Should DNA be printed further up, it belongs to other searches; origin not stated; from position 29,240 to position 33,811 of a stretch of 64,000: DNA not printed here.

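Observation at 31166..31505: DUF2341-encoding cassette in the neighbouring gene is a mosaic of the two upstream copies, suggesting gene conversion between adjacent genes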

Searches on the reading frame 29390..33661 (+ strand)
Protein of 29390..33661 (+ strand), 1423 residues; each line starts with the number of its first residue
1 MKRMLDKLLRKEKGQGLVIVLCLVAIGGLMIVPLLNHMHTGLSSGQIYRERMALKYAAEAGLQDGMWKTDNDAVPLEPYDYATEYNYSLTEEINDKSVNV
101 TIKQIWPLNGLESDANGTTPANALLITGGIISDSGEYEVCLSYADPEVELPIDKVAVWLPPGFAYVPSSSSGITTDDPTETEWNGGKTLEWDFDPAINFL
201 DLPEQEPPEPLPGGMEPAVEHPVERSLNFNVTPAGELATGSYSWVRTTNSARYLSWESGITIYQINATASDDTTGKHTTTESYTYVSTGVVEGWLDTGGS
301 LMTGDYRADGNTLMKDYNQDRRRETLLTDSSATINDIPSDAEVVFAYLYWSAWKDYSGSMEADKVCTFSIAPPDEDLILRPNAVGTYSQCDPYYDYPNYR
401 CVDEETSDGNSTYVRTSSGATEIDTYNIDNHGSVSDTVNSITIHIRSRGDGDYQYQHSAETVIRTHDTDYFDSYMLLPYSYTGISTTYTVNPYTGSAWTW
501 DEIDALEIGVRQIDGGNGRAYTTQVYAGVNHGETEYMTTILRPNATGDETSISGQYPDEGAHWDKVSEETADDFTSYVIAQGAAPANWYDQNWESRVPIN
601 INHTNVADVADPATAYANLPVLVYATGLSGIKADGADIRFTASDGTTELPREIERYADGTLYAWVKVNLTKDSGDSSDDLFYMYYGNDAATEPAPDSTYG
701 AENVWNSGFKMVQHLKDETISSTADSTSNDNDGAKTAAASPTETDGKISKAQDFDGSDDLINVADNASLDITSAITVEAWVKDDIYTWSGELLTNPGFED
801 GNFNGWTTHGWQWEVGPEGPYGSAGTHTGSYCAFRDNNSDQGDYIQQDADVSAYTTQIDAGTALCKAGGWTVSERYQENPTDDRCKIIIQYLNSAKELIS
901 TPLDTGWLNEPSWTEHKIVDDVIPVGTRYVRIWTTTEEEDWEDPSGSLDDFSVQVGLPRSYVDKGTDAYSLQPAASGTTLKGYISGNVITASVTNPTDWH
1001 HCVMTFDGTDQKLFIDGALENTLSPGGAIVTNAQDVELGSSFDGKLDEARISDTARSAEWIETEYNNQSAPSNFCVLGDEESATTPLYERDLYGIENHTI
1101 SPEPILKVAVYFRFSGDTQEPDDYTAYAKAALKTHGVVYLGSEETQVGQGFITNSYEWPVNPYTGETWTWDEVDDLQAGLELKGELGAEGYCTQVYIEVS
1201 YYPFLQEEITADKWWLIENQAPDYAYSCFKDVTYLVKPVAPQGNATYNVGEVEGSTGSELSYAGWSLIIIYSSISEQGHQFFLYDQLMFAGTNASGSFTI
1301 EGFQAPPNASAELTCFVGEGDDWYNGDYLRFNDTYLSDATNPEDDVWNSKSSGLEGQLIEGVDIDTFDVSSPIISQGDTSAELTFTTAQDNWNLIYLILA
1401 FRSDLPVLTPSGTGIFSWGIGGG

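Call 4: search_protein_families(library=pfam, proteins=[window:29390-33661:+], max_evalue=0.01)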
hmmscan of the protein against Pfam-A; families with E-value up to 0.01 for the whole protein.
window:29390-33661:+ (1423 aa): 2 families
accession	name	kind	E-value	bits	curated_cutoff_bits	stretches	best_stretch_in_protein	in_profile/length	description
PF13385.13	Laminin_G_3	-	3.6e-13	50.4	27.6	1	981-1061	57-150/151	Concanavalin A-like lectin/glucanases superfamily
PF10102.14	DUF2341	-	2.5e-07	31.5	23.4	1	634-692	1-57/84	Domain of unknown function (DUF2341)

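Call 13: find_related_loci(query=window:29390-33661:+, collection=genome_contigs, flank=10000)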
Query window:29390-33661:+ (1423 aa) in genome_contigs; peptide patterns used: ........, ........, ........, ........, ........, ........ (x = any residue, [..] = any of these).
8 stretches matched a pattern, but none encodes a relative of the query by tblastn (E <= 1e-3).
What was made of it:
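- Tried and rejected: It found nothing (call 13).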

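Call 14: find_homologous_proteins(query=window:29390-33661:+, max_evalue=0.00001)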
Query window:29390-33661:+ (1423 aa): 25 proteins with E <= 0.00001 among 8000 candidates.
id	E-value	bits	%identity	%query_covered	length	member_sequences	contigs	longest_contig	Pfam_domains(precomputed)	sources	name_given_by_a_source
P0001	0.0e+0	3299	100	100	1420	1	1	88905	PF13385.14,PF10102.15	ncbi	-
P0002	0.0e+0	1603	56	54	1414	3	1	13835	PF13385.14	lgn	-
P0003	0.0e+0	1594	55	55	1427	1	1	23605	PF13385.14,PF10102.15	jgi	jgi:hypothetical protein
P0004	0.0e+0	1444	51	56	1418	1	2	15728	PF13385.14,PF10102.15,PF02210.32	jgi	jgi:hypothetical protein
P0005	0.0e+0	1302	50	55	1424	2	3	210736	PF13385.14,PF10102.15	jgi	-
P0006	0.0e+0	1111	55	29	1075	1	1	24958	-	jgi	jgi:hypothetical protein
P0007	0.0e+0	1048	53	37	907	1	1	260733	-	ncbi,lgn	-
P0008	0.0e+0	1031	51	38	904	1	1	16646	-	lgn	-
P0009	1.4e-257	876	44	41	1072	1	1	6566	-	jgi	-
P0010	4.5e-223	762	41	38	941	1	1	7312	-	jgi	jgi:hypothetical protein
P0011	2.0e-114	402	57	14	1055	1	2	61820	PF13385.14,PF10102.15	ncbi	-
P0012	6.4e-87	311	36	26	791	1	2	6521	-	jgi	-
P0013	3.0e-81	292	59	11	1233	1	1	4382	PF18573.8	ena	-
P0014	6.2e-72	261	33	25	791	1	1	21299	-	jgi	jgi:hypothetical protein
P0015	3.4e-63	232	32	25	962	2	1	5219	PF21471.4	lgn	-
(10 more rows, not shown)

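Call 15: find_encoding_contigs(protein=window:29390-33661:+, flank=10000, max_places=10)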
Protein window:29390-33661:+ (1423 aa): no gene with exactly this product is on record in the collection.

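Call 16: find_encoding_contigs(protein=P0003, flank=10000, max_places=3)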
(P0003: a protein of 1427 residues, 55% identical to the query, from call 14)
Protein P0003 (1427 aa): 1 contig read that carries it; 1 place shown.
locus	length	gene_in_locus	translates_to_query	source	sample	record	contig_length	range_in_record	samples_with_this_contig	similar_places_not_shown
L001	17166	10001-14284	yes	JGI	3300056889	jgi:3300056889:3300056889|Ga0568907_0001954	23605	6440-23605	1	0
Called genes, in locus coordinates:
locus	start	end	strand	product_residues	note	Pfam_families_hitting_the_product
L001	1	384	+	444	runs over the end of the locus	PF06808:DctM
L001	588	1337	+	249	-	PF04029:2-ph_phosp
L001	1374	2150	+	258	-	PF00106:adh_short, PF08659:KR, PF13561:adh_short_C2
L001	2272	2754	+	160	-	-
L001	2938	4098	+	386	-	PF00465:Fe-ADH, PF13685:Fe-ADH_2, PF25137:ADH_Fe_C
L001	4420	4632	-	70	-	-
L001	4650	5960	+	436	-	PF01551:Peptidase_M23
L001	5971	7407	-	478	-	PF01979:Amidohydro_1, PF07969:Amidohydro_3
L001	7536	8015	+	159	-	PF04073:tRNA_edit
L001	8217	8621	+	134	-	PF07963:N_methyl (weak)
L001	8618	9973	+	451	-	PF07963:N_methyl (faint)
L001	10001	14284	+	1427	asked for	PF10102:DUF2341, PF13385:Laminin_G_3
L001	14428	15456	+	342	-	PF08240:ADH_N, PF16912:Glu_dehyd_C, PF00107:ADH_zinc_N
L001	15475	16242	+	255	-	PF03328:HpcH_HpaI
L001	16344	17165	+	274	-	?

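Call 17: find_encoding_contigs(protein=P0005, flank=10000, max_places=3)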
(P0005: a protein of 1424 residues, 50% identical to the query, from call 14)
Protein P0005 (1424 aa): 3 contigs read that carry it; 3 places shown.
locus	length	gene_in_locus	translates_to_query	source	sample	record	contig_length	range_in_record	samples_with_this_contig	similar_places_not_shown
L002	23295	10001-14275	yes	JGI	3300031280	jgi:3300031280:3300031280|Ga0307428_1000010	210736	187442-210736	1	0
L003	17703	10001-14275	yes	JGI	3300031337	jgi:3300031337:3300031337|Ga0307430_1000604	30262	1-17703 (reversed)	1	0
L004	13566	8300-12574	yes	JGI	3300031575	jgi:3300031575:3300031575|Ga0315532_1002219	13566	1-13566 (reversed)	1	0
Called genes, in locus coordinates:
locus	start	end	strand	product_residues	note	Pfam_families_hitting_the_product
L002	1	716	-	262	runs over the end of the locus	PF00072:Response_reg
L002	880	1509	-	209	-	PF00072:Response_reg, PF00196:GerE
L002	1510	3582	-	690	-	PF16927:HisKA_7TM, PF01590:GAF, PF13185:GAF_2, PF13492:GAF_3 (weak), PF07730:HisKA_3, PF13581:HATPase_c_2 (weak), PF02518:HATPase_c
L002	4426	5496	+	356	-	-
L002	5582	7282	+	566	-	PF05157:MshEN, PF00437:T2SSE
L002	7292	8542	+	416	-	PF28597:T2SSF_N, PF00482:T2SSF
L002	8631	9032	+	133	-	-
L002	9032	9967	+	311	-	-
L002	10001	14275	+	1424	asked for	PF10102:DUF2341, PF13385:Laminin_G_3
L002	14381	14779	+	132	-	-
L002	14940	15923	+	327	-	-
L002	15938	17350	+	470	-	PF11104:PilM_2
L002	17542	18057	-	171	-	PF07963:N_methyl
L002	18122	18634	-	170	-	PF07963:N_methyl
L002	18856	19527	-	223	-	PF00072:Response_reg, PF00196:GerE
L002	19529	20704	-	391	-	PF25323:6TM_PilS, PF07730:HisKA_3, PF02518:HATPase_c, PF13581:HATPase_c_2 (weak)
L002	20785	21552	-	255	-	PF06750:A24_N_bact, PF01478:Peptidase_A24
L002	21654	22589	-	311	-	PF10502:Peptidase_S26 (weak)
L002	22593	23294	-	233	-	?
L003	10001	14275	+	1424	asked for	PF10102:DUF2341, PF13385:Laminin_G_3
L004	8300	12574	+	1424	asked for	PF10102:DUF2341, PF13385:Laminin_G_3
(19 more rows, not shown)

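Call 18: find_encoding_contigs(protein=P0002, flank=10000, max_places=3)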
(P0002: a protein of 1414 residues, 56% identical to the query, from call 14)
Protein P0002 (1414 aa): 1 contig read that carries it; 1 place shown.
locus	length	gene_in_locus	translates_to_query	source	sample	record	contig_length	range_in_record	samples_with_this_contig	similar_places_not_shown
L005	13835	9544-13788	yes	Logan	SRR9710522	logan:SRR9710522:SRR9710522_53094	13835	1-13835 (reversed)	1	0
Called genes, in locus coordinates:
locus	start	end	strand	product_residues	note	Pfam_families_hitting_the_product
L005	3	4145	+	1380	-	?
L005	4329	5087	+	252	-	PF04029:2-ph_phosp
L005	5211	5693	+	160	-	-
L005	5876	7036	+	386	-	PF00465:Fe-ADH, PF13685:Fe-ADH_2, PF25137:ADH_Fe_C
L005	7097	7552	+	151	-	PF04073:tRNA_edit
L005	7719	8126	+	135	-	-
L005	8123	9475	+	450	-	PF07963:N_methyl (faint)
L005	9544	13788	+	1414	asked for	PF13385:Laminin_G_3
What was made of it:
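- On Type IV pilus gene cluster: L001 and L005 share the window's machinery-less three-gene arrangement (calls 16, 18).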

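Call 19: find_encoding_contigs(protein=P0004, flank=10000, max_places=3)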
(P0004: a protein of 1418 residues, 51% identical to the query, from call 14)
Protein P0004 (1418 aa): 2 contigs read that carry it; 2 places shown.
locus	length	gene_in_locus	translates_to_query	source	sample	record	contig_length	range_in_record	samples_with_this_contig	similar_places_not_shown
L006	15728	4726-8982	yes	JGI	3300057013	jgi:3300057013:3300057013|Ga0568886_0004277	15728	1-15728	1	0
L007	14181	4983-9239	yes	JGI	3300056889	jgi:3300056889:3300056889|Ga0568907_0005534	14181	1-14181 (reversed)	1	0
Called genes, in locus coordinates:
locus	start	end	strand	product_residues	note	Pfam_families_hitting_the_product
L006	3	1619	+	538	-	?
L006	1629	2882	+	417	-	PF28597:T2SSF_N, PF00482:T2SSF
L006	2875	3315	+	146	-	-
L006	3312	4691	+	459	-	-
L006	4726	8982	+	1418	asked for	PF10102:DUF2341, PF13385:Laminin_G_3, PF02210:Laminin_G_2 (faint)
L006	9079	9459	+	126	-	-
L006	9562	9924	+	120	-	-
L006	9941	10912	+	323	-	-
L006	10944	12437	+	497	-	PF11104:PilM_2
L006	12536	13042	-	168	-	PF07963:N_methyl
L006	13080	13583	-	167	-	PF07963:N_methyl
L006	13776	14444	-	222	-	PF00072:Response_reg, PF08281:Sigma70_r4_2 (weak), PF00196:GerE, PF04545:Sigma70_r4 (weak)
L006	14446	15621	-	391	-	PF25323:6TM_PilS, PF07730:HisKA_3, PF02518:HATPase_c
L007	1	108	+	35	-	?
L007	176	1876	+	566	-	PF05157:MshEN, PF00437:T2SSE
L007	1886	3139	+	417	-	PF28597:T2SSF_N, PF00482:T2SSF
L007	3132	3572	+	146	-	-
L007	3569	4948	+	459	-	-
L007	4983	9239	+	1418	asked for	PF10102:DUF2341, PF13385:Laminin_G_3, PF02210:Laminin_G_2 (faint)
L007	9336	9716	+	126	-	-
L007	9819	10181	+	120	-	-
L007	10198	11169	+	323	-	-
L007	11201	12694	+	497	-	PF11104:PilM_2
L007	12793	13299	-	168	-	PF07963:N_methyl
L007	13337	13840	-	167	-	PF07963:N_methyl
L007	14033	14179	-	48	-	?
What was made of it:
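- Closest known: DUF2341-containing large proteins of type IV pilus loci. Same: Gene 2's orthologues lie between T2SSF/minor pilins and PilM in such clusters (calls 17, 19).
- Gene 2 orthologues lie in type IV pilus clusters (calls 17, 19).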

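Call 34: find_encoding_contigs(protein=P0001, flank=2000, max_places=3)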
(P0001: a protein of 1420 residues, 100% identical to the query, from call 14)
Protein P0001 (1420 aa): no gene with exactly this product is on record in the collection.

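Call 35: find_encoding_contigs(protein=P0011, flank=10000, max_places=3)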
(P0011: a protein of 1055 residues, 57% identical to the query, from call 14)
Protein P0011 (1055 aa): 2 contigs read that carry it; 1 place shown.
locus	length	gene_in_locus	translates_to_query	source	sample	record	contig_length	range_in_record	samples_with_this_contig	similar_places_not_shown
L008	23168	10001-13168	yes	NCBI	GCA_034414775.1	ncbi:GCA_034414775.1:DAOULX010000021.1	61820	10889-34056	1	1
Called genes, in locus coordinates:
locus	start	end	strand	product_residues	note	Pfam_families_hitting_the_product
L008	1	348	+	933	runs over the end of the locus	-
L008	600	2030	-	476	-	PF00801:PKD, PF16820:PKD_3 (faint), PF18911:PKD_4, PF18911:PKD_4, PF00801:PKD, PF18911:PKD_4, PF00801:PKD, PF18911:PKD_4, +1 more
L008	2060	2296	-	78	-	-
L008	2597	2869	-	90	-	PF05402:PqqD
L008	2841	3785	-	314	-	-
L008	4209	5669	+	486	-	PF01565:FAD_binding_4, PF02913:FAD-oxidase_C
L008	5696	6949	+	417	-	PF13183:Fer4_8, PF02754:CCG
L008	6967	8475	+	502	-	PF01565:FAD_binding_4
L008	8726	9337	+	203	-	PF12389:Peptidase_M73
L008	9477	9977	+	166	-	-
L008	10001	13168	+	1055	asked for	PF10102:DUF2341, PF13385:Laminin_G_3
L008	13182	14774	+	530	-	-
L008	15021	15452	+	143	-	PF03724:META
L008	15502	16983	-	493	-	PF01565:FAD_binding_4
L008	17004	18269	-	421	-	PF13183:Fer4_8 (weak), PF02754:CCG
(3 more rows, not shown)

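Call 36: list_cluster_members(proteins=[P0001, P0026, P0011])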
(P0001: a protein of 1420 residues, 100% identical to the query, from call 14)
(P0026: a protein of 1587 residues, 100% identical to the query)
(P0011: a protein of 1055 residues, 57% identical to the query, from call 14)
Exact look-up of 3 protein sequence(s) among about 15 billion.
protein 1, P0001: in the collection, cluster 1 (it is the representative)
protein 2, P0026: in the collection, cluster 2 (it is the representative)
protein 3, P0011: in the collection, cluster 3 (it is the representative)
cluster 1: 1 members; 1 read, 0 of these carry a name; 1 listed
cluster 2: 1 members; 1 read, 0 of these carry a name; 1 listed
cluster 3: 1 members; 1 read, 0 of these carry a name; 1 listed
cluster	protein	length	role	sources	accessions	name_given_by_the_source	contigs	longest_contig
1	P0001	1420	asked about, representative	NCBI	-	-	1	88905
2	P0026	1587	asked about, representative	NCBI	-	-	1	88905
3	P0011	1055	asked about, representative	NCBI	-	-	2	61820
